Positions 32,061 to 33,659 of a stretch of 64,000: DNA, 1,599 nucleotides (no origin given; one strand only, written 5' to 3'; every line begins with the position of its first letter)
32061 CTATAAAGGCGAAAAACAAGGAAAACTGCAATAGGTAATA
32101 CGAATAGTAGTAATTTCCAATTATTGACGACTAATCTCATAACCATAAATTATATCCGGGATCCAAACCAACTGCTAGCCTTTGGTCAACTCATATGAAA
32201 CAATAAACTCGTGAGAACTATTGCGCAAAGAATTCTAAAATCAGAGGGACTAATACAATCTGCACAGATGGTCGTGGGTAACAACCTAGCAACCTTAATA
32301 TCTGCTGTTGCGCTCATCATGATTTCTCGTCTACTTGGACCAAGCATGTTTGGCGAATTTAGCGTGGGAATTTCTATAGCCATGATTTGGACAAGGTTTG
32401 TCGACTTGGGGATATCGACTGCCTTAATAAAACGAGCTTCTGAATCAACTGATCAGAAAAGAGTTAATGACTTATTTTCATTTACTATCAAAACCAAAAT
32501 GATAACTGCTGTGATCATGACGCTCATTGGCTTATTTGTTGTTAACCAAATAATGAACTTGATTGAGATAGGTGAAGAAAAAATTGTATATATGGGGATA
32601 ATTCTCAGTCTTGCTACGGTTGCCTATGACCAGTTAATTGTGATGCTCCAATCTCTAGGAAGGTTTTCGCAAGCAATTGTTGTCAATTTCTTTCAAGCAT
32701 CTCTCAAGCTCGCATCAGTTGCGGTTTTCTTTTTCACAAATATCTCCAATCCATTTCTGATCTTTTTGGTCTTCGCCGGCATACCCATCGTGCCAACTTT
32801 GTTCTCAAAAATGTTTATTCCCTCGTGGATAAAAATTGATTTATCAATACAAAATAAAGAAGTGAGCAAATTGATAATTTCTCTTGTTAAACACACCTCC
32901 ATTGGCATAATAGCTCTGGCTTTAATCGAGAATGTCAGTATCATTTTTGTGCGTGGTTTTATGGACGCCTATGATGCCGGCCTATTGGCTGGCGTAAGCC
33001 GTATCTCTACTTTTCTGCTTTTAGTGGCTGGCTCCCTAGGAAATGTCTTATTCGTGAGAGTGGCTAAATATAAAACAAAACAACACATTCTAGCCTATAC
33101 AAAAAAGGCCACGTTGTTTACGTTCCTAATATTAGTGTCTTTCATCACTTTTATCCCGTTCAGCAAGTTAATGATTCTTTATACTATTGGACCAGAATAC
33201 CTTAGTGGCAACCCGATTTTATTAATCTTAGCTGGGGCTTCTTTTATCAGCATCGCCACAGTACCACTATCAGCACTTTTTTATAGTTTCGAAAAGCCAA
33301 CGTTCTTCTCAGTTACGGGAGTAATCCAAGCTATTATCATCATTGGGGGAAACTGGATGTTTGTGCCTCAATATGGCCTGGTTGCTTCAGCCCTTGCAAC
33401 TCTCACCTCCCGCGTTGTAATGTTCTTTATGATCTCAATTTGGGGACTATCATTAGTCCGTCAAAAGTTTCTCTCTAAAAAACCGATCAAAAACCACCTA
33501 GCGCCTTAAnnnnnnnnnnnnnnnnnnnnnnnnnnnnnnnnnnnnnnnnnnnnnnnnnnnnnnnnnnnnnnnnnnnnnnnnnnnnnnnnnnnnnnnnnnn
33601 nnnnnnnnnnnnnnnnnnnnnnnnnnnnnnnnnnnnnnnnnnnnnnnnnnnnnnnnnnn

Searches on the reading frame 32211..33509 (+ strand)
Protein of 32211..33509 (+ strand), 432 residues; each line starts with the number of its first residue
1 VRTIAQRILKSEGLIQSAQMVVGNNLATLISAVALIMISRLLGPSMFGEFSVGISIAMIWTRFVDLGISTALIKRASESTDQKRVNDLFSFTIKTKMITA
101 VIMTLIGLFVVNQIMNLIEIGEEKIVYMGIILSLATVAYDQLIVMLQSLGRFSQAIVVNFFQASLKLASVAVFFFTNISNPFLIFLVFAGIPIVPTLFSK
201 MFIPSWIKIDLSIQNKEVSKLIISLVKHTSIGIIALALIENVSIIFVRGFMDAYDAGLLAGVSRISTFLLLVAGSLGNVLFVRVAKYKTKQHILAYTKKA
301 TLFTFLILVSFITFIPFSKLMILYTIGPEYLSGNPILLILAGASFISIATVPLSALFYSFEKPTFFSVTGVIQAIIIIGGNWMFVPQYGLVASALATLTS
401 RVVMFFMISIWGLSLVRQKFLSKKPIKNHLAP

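Call 65: search_protein_families(library=pfam, proteins=[window:32211-33509:+], max_evalue=0.001)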
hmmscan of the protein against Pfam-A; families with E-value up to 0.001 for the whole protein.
window:32211-33509:+ (432 aa): 2 families
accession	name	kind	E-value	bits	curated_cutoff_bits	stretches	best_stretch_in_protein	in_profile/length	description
PF01943.22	Polysacc_synt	-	2.7e-09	37.3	28.2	1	22-281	10-267/274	Polysaccharide biosynthesis protein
PF13440.11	Polysacc_synt_3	-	0.00094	18.9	23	1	38-331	2-289/293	Polysaccharide biosynthesis protein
